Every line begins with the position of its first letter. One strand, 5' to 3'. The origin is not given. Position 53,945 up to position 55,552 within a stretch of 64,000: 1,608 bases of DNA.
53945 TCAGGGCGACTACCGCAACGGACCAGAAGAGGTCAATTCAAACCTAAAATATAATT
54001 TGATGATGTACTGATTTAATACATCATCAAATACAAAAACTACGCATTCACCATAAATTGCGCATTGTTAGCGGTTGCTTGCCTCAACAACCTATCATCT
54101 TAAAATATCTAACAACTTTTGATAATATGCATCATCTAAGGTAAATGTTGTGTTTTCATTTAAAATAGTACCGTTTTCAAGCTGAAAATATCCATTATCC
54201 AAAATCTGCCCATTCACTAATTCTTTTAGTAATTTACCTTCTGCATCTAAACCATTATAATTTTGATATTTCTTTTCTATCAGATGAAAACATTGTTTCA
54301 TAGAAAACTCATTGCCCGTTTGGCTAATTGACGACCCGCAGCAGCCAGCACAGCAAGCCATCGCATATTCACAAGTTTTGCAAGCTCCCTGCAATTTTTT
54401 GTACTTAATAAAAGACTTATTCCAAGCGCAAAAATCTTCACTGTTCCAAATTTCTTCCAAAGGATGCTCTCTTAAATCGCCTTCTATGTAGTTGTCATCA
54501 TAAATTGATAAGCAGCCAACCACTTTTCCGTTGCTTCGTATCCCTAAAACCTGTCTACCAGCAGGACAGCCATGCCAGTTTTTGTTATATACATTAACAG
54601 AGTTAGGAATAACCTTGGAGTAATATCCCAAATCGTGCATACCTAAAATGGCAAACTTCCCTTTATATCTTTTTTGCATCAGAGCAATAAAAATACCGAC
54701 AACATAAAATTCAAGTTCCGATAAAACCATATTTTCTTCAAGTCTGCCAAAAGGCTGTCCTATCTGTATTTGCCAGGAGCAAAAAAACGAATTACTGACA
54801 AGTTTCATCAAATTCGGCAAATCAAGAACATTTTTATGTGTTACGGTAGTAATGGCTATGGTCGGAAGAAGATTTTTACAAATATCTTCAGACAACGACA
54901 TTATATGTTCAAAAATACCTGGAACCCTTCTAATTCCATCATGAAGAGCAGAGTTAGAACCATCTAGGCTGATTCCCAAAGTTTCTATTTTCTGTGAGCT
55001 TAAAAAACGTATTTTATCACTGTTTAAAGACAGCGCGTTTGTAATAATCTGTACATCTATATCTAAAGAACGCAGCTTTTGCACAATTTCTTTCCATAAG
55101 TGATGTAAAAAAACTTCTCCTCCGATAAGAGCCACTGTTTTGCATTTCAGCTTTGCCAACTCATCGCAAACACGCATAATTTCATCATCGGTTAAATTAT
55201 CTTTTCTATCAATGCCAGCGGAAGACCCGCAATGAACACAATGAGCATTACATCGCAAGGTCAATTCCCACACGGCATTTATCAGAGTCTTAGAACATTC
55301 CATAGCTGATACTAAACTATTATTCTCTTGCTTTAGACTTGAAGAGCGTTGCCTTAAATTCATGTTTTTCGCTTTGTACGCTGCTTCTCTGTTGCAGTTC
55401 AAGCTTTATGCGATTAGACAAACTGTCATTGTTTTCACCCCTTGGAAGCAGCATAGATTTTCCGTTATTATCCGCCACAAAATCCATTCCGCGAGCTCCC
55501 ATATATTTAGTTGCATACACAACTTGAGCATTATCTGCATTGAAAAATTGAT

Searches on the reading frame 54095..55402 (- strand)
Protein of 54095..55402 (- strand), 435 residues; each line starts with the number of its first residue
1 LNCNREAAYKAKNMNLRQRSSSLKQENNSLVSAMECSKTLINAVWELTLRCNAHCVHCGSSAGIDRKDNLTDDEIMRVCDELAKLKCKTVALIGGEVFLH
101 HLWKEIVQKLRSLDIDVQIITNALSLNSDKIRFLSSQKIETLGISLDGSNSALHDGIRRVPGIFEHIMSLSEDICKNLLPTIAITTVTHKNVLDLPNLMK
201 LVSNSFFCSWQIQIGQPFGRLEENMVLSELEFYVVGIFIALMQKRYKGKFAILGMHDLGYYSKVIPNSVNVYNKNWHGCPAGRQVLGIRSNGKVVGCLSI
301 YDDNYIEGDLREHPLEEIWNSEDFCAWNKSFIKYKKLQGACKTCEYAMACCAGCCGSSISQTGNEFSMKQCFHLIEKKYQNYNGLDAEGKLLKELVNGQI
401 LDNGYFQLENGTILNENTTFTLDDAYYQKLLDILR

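Call 3: search_protein_families(library=pfam, proteins=[window:54095-55402:-], max_evalue=0.01)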
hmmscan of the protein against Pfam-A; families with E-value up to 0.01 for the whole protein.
window:54095-55402:- (435 aa): 3 families
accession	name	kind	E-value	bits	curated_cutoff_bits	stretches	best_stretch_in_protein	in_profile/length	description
PF04055.27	Radical_SAM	-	2.1e-17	64.2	29.5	1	46-201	2-165/166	Radical SAM superfamily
PF13186.11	SPASM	-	7e-12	45.9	21.5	1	279-345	1-67/67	Iron-sulfur cluster-binding domain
PF00871.23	Acetate_kinase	-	0.0049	16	22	1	88-151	294-359/392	Acetokinase family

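Call 4: search_protein_families(library=ncbifam, proteins=[window:54095-55402:-], max_evalue=0.01)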
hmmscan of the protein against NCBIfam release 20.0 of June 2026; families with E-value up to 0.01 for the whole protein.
window:54095-55402:- (435 aa): 61 families (the best 25 are shown)
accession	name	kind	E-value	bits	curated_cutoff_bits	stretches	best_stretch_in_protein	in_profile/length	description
TIGR03913.1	rad_SAM_trio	equivalog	4.2e-49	167.2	591.75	1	41-371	19-352/477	GDL motif peptide-associated radical SAM/SPASM maturase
TIGR04103.1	rSAM_nif11_3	equivalog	7.1e-44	150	725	1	42-410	6-378/412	nif11-class peptide radical SAM maturase 3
TIGR04133.1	rSAM_w_lipo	hypoth_equivalog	6e-31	107.6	425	1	38-351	21-328/350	TIGR04133 family radical SAM/SPASM protein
TIGR04545.1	rSAM_ahbD_hemeb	equivalog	1.1e-30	107.3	500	1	44-365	3-328/339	heme b synthase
TIGR04051.1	rSAM_NirJ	equivalog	1.7e-28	99.6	515.45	2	44-204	5-165/354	heme d1 biosynthesis radical SAM protein NirJ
TIGR04053.2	TIGR04053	equivalog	4.4e-28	98.6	395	1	39-242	6-213/366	TIGR04053 family radical SAM/SPASM domain-containing protein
TIGR03962.1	mycofact_rSAM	equivalog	9.4e-26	90.8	265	1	41-356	12-315/339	mycofactocin radical SAM maturase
NF050035.1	rSAM_WgK_link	exception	1.7e-24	86.5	650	2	47-250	15-218/367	radical SAM/SPASM peptide maturase WgkB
TIGR04347.1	pseudo_SAM_Halo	equivalog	2.1e-24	86.5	525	2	42-204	39-201/390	TIGR04347 family pseudo-SAM/SPASM protein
TIGR04055.1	rSAM_NirJ2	equivalog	8e-24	84.8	500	1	45-357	4-306/326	putative heme d1 biosynthesis radical SAM protein NirJ2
TIGR04546.1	rSAM_ahbC_deAc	equivalog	2.5e-22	79.2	650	1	43-204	41-202/390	12,18-didecarboxysiroheme deacetylase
TIGR04317.1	W_rSAM_matur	equivalog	1.1e-18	67.5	380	1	46-351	9-320/349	tungsten cofactor oxidoreductase radical SAM maturase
TIGR02109.1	PQQ_syn_pqqE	equivalog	2e-18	66.5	381.35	1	44-364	10-322/358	pyrroloquinoline quinone biosynthesis protein PqqE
NF045574.1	sacti_mat_StsB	exception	1.4e-17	63.7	625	2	39-203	94-257/466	StsB family radical SAM/SPASM domain sactipeptide maturase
TIGR04251.1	SCM_rSAM_ScmF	equivalog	2.1e-17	63.6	400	1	45-362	8-329/353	SynChlorMet cassette radical SAM/SPASM protein ScmF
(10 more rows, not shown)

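Call 8: find_homologous_proteins(query=window:54098-55402:-, max_evalue=1e-20)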
Query window:54098-55402:- (435 aa): 100 proteins with E <= 1e-20 among 5568 candidates.
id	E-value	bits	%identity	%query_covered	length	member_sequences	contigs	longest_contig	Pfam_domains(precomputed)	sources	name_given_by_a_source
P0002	1.8e-243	826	89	92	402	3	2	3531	PF13186.12,PF04055.28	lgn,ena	-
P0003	8.8e-236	801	85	92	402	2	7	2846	PF13186.12,PF04055.28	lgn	-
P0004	2.5e-222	756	79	92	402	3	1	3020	PF13186.12,PF04055.28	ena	-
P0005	2.5e-219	747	79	92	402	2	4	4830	PF13186.12,PF04055.28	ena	-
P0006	1.3e-191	655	68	92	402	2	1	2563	PF13186.12,PF04055.28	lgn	-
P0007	2.4e-188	644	68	91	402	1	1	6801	PF13186.12,PF04055.28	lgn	-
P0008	5.8e-187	640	67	92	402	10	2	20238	PF13186.12,PF04055.28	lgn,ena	-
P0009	6.2e-178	610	66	92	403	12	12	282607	PF13186.12,PF04055.28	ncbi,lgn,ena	-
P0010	2.6e-174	598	61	92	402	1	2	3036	PF13186.12,PF04055.28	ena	-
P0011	3.8e-172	591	60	92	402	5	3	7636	PF13186.12,PF04055.28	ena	-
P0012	1.7e-170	586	60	92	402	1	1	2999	PF13186.12,PF04055.28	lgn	-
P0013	3.1e-165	568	59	92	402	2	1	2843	PF13186.12,PF04055.28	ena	-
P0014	7.1e-165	567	60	92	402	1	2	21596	PF13186.12,PF04055.28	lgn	-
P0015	3.1e-162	558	60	92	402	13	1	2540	PF13186.12,PF04055.28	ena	-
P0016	1.1e-158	547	60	92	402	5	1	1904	PF13186.12,PF04055.28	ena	-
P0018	1.5e-147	510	55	90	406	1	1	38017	PF13186.12,PF04055.28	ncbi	-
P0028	9.2e-134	465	51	91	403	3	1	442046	PF13186.12,PF04055.28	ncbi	-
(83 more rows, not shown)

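Call 9: find_encoding_contigs(protein=P0009, flank=5000, max_places=3)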
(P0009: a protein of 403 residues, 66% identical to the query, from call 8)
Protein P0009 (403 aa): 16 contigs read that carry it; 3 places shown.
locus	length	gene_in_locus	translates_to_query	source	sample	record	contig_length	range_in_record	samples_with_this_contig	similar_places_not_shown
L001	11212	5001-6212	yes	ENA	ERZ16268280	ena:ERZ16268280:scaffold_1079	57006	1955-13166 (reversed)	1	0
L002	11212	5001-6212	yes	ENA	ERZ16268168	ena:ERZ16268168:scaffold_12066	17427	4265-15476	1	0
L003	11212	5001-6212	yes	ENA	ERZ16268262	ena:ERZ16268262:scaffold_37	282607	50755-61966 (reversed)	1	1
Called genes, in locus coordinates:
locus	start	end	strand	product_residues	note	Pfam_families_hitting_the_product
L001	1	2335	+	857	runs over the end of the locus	PF00873:ACR_tran, PF03176:MMPL, PF02355:SecD_SecF_C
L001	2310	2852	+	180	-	PF00873:ACR_tran, PF03176:MMPL (weak)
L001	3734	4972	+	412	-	-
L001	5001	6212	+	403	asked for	PF04055:Radical_SAM, PF13186:SPASM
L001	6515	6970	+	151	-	PF00583:Acetyltransf_1, PF13673:Acetyltransf_10, PF13508:Acetyltransf_7, PF08445:FR47 (weak)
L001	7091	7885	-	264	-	PF00719:Pyrophosphatase (weak), PF06414:Zeta_toxin, PF13238:AAA_18 (weak), PF13671:AAA_33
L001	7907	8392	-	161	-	PF04191:PEMT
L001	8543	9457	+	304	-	PF13302:Acetyltransf_3 (weak)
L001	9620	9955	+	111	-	-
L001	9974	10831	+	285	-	PF17033:Peptidase_M99 (weak), PF24827:AstE_AspA_cat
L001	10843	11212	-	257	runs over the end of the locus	PF00583:Acetyltransf_1 (faint)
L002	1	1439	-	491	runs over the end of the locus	PF01564:Spermine_synth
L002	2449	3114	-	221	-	-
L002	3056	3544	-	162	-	PF13384:HTH_23 (weak), PF13518:HTH_28, PF13551:HTH_29, PF13565:HTH_32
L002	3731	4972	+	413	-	-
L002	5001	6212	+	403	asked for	PF04055:Radical_SAM, PF13186:SPASM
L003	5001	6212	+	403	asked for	PF04055:Radical_SAM, PF13186:SPASM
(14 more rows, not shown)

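Call 10: find_encoding_contigs(protein=P0005, flank=5000, max_places=3)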
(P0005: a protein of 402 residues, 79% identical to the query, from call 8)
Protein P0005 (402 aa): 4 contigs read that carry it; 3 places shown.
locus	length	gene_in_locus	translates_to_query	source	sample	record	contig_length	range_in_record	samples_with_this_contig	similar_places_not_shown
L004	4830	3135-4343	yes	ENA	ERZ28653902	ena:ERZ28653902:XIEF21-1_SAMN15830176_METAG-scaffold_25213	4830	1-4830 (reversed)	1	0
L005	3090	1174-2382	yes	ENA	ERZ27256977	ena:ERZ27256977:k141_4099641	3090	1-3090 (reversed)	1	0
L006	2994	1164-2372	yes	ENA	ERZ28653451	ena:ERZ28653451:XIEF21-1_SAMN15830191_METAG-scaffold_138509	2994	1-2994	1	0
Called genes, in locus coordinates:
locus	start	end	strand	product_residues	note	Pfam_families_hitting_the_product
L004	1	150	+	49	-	?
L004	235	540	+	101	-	-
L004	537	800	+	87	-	-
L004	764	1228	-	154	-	PF01451:LMWPc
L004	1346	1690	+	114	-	PF01187:MIF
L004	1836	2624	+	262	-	-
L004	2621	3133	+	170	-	-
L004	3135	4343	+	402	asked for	PF04055:Radical_SAM, PF13186:SPASM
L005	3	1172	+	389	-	?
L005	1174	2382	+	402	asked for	PF04055:Radical_SAM, PF13186:SPASM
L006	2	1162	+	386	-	?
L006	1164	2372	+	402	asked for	PF04055:Radical_SAM, PF13186:SPASM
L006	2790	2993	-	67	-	?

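Call 15: find_encoding_contigs(protein=P0002, flank=5000, max_places=4)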
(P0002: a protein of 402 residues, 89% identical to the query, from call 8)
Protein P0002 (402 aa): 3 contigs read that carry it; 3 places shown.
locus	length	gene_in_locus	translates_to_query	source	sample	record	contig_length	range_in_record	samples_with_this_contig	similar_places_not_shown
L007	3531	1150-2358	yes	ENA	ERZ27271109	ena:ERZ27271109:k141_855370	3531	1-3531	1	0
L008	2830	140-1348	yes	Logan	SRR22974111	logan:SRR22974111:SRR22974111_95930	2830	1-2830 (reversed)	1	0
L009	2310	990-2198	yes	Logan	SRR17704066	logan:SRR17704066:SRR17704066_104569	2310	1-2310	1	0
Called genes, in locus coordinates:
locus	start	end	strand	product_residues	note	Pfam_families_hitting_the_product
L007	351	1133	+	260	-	-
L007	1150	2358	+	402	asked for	PF04055:Radical_SAM, PF13186:SPASM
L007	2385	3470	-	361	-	PF02661:Fic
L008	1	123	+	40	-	?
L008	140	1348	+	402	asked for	PF04055:Radical_SAM, PF13186:SPASM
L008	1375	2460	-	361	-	PF02661:Fic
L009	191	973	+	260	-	-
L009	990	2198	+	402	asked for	PF04055:Radical_SAM, PF13186:SPASM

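Call 16: find_encoding_contigs(protein=P0003, flank=5000, max_places=7)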
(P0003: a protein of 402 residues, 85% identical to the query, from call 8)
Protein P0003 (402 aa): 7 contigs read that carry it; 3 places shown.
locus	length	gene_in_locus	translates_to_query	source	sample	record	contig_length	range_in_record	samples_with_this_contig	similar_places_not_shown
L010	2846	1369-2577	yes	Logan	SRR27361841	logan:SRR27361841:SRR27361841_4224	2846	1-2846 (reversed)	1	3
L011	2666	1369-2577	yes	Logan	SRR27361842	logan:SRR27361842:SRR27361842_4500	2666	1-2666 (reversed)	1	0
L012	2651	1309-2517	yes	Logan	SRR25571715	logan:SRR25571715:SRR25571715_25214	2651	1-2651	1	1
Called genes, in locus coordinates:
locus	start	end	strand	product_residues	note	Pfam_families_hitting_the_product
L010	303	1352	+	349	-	-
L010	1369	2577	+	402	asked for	PF04055:Radical_SAM, PF13186:SPASM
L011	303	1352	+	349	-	-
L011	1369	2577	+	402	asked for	PF04055:Radical_SAM, PF13186:SPASM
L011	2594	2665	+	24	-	?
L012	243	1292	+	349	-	-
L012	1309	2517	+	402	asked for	PF04055:Radical_SAM, PF13186:SPASM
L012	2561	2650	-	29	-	?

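Call 24: find_related_loci(query=A1, collection=genome_contigs, flank=4000)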
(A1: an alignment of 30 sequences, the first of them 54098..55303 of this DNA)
Query A1 (402 aa) in genome_contigs; peptide patterns used: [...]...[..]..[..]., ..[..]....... (x = any residue, [..] = any of these).
599 stretches matched a pattern (row limit reached: there are more); 587 encode a relative of the query (tblastn E <= 1e-3); the best 80 are kept; 79 distinct loci.
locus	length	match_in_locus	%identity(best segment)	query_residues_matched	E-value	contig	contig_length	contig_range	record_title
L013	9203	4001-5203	68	1-402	0e+0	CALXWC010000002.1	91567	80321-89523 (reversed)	MAG: uncultured Alphaproteobacteria bacterium isolate BRZ_QQ__bin19 genome assembly, contig: BRZ_QQ__NODE_204_length_915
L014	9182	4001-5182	52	9-401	1e-137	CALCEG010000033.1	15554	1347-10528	MAG TPA_asm: uncultured Alphaproteobacteria bacterium isolate SRR6425765_bin.98_CONCOCT_v1.1_MAG genome assembly, contig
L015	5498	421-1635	44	5-400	8e-109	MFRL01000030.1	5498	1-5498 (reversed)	MAG: Candidatus Melainabacteria bacterium GWF2_37_15 gwf2_scaffold_17783, whole genome shotgun sequence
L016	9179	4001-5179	44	5-398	3e-108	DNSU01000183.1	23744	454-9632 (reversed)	MAG TPA_asm: Cyanobacteria bacterium UBA9579 contig_5145, whole genome shotgun sequence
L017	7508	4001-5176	43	4-398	3e-108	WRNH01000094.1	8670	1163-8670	MAG: Endomicrobia bacterium isolate Th196P4bin33 JGI24702J35022_10004139, whole genome shotgun sequence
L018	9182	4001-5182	45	4-398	7e-108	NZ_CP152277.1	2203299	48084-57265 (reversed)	Elusimicrobium posterum strain Dip510 chromosome, complete genome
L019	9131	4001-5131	44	7-384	2e-107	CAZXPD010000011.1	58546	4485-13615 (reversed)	MAG TPA_asm: uncultured Gammaproteobacteria bacterium isolate binchicken_co20_413 genome assembly, contig: NODE_1291_len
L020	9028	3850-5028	44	5-398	8e-107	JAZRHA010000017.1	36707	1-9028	MAG: Elusimicrobiaceae bacterium isolate T1900045485_YK20190179.MAGScoT_cleanbin_000014 SGB_7342_k141_240435, whole geno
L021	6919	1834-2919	46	4-367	2e-106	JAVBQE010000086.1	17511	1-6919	MAG: Elusimicrobiaceae bacterium isolate EPI_MAG_00158 c_000000281900, whole genome shotgun sequence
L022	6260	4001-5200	43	5-401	6e-106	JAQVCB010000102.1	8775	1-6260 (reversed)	MAG: Candidatus Gastranaerophilales bacterium isolate STD2_79 NODE_32362_length_8775_cov_5.910846_Sandtown_D2, whole gen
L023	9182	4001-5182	44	4-398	1e-105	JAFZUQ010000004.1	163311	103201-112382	MAG: Elusimicrobiaceae bacterium isolate RGIG8113 Water_buffalos_Rumen-3__c121, whole genome shotgun sequence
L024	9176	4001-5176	41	3-401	1e-102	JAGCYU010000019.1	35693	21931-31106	MAG: Alphaproteobacteria bacterium isolate RGIG10246 Yak_Rumen-5__c1554539, whole genome shotgun sequence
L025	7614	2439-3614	41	3-401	3e-102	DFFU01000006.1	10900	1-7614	MAG TPA_asm: Alphaproteobacteria bacterium UBA3768 UBA3768_contig_117264, whole genome shotgun sequence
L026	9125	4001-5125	41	5-392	1e-99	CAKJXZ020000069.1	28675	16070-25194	Proteobacteria bacterium isolate MAG-R073 genome assembly, contig: k141_425885, whole genome shotgun sequence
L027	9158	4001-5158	39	3-396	3e-97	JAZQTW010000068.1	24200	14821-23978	MAG: Alphaproteobacteria bacterium isolate T1900045185_TC20190181.MAGScoT_cleanbin_000012 SGB_5265_k141_1939473, whole g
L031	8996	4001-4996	42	10-345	1e-77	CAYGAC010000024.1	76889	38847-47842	MAG TPA_asm: uncultured Thermoplasmatales archaeon isolate ERP108616_co1_401 genome assembly, contig: k119_1492315, whol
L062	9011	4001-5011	37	9-339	5e-60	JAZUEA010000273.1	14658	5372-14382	MAG: Myxococcota bacterium isolate T1900045303_TH20190073.MAGScoT_cleanbin_000050 SGB_6156_k141_391151, whole genome sho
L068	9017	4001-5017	33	9-345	5e-58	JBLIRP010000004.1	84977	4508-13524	MAG: bacterium isolate MF1_202303_bin_233 MF1_202303_bin_233_scaffold_4, whole genome shotgun sequence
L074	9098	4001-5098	32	11-375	4e-56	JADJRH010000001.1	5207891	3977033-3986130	MAG: Polyangiaceae bacterium isolate Fred_18-Q3-R57-64_MAXAC.407 tig00000220-10-52028170, whole genome shotgun sequence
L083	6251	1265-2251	33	10-338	9e-55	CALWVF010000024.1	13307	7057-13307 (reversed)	MAG: uncultured Clostridia bacterium isolate E07__bin74 genome assembly, contig: E07__k127_2866845, whole genome shotgun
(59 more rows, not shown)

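Call 36: search_solved_structures(query=window:54098-55303:-, max_evalue=0.00001)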
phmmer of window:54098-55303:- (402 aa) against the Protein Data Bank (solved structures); distinct sequences matched with E-value up to 0.00001: 5.
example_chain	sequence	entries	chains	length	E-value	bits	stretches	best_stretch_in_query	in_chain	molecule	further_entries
6efn_A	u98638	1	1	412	4e-13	52.3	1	8-214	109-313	Sporulation killing factor maturation protein SkfB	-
7vob_C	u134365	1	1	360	2.5e-09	39.9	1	16-180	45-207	Cytosylglucuronate decarboxylase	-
7voc_C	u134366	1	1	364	2.5e-09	39.8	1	16-180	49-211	Cytosylglucuronate decarboxylase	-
5v1q_A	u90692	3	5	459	7e-09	38.4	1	16-333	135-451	Radical SAM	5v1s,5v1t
6c8v_A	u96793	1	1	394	2.6e-08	36.5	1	9-332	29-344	Coenzyme PQQ synthesis protein E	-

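Call 50: find_encoding_contigs(protein=P0008, flank=4000, max_places=2)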
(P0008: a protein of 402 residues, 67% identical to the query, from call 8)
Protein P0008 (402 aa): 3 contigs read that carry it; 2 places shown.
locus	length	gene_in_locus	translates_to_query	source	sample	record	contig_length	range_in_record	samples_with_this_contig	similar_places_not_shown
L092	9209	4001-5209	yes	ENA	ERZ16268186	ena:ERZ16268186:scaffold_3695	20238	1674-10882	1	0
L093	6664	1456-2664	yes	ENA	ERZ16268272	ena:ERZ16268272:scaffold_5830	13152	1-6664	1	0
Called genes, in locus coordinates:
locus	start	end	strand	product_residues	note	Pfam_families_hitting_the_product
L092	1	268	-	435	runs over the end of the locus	PF13173:AAA_14, PF13635:DUF4143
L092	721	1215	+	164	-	-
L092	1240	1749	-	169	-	-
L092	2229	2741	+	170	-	-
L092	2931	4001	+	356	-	-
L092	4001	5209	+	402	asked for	PF04055:Radical_SAM, PF13186:SPASM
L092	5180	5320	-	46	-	-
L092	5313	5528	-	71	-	-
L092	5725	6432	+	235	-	PF02666:PS_Dcarbxylase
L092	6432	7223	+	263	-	PF01066:CDP-OH_P_transf, PF08009:CDP-OH_P_tran_2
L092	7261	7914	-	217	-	-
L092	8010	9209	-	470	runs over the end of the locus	PF00025:Arf (faint), PF01926:MMR_HSR1, PF02421:FeoB_N, PF00009:GTP_EFTU, PF01926:MMR_HSR1, PF02421:FeoB_N, PF04548:AIG1, PF14714:KH_dom-like, +7 more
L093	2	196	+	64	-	?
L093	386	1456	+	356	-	-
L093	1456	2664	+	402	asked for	PF04055:Radical_SAM, PF13186:SPASM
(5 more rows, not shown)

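Call 51: find_encoding_contigs(protein=P0007, flank=4000, max_places=2)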
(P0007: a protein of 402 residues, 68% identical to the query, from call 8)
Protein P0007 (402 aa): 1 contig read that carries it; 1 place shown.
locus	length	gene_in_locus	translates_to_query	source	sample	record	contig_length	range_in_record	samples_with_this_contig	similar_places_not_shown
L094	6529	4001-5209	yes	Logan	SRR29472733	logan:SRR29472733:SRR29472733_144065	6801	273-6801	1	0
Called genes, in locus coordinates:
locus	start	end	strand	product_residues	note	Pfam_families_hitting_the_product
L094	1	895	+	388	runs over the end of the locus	?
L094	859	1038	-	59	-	-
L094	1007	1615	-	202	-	PF02661:Fic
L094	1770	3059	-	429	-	-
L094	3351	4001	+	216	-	-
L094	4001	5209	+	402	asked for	PF04055:Radical_SAM, PF13186:SPASM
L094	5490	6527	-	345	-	?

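Call 52: find_encoding_contigs(protein=P0014, flank=4000, max_places=2)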
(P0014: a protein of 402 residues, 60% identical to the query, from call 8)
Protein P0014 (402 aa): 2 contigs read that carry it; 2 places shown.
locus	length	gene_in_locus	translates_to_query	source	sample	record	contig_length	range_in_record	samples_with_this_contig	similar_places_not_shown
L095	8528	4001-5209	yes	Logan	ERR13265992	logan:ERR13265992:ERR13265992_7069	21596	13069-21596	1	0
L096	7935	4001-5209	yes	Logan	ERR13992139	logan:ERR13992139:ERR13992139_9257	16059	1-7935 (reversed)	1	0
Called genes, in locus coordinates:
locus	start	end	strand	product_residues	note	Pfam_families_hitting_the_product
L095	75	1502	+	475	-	PF00749:tRNA-synt_1c, PF19269:Anticodon_2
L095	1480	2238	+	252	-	-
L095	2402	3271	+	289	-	-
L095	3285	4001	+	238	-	-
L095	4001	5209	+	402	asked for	PF04055:Radical_SAM, PF13186:SPASM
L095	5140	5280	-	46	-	-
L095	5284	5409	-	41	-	-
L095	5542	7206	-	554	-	PF01266:DAO (faint), PF03486:HI0933_like (faint), PF07992:Pyr_redox_2, PF13450:NAD_binding_8 (faint), PF13738:Pyr_redox_3, PF00070:Pyr_redox, PF02852:Pyr_redox_dim, PF00581:Rhodanese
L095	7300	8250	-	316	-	-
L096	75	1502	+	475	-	PF00749:tRNA-synt_1c, PF19269:Anticodon_2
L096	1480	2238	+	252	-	-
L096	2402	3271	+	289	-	-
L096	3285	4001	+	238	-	-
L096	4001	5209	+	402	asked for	PF04055:Radical_SAM, PF13186:SPASM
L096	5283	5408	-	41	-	-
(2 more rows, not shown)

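Call 53: find_encoding_contigs(protein=P0011, flank=4000, max_places=2)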
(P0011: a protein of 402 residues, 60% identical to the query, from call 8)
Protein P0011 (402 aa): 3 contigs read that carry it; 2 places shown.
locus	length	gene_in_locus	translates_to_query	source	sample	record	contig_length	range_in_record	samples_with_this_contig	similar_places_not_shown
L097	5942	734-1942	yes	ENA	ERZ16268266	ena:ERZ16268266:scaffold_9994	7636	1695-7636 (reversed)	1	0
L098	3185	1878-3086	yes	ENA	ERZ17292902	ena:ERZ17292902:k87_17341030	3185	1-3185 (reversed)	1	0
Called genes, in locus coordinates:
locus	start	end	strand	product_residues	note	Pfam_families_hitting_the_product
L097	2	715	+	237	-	?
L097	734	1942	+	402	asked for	PF04055:Radical_SAM, PF13186:SPASM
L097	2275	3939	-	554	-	PF00890:FAD_binding_2 (faint), PF01266:DAO (faint), PF03486:HI0933_like (faint), PF07992:Pyr_redox_2, PF13738:Pyr_redox_3, PF00070:Pyr_redox, PF02852:Pyr_redox_dim, PF00581:Rhodanese, +2 more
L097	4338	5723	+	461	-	PF02881:SRP54_N, PF06414:Zeta_toxin (weak), PF00448:SRP54, PF01656:CbiA (weak), PF02978:SRP_SPB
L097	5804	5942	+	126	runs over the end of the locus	PF00886:Ribosomal_S16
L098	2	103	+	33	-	?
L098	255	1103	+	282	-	-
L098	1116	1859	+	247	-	-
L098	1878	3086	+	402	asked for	PF04055:Radical_SAM, PF13186:SPASM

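Call 61: search_protein_families(library=pfam, proteins=[L010:303-1349:+, L001:3734-4969:+, L013:2925-3995:+, L095:2402-3268:+, L095:3285-3998:+, L014:3429-3968:+, L094:3351-3998:+], max_evalue=0.1)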
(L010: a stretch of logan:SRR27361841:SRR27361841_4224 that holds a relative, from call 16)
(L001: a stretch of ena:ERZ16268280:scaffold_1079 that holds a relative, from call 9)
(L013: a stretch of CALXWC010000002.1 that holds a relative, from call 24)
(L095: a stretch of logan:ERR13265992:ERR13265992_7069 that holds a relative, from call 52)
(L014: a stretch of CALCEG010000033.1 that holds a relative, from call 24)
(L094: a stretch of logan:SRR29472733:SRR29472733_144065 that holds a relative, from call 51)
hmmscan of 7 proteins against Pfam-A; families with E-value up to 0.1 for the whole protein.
L010:303-1349:+ (349 aa): 1 family
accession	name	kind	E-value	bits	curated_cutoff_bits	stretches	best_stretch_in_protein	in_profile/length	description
PF21713.2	DncV_C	-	0.029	14.7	28.4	0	102-163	64-118/135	Cyclic GMP-AMP synthase, C-terminal domain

L001:3734-4969:+ (412 aa): 2 families
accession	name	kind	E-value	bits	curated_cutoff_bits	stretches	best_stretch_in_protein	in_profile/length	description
PF16118.10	DUF4834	-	0.00037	21.8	27.8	1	140-173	63-98/99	Domain of unknown function (DUF4834)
PF25201.1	nSTAND6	-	0.011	16.2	27.7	1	327-388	70-130/148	Novel STAND NTPase 6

L013:2925-3995:+ (357 aa): 0 families

L095:2402-3268:+ (289 aa): 0 families

L095:3285-3998:+ (238 aa): 1 family
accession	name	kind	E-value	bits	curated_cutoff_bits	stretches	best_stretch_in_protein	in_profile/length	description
PF14817.11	HAUS5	-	0.03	13.6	25.6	1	7-182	218-377/643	HAUS augmin-like complex subunit 5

L014:3429-3968:+ (180 aa): 1 family
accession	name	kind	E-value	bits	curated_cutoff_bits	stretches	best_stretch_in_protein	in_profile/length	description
PF22809.1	DUF7014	-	0.047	14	27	0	84-129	58-103/137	Domain of unknown function (DUF7014)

L094:3351-3998:+ (216 aa): 2 families
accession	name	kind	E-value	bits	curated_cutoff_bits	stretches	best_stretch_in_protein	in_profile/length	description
PF06470.18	SMC_hinge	-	0.0048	17.7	22.5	0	160-201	29-71/116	SMC proteins Flexible Hinge Domain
PF06569.16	DUF1128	-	0.089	13.3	27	0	23-49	18-44/71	Protein of unknown function (DUF1128)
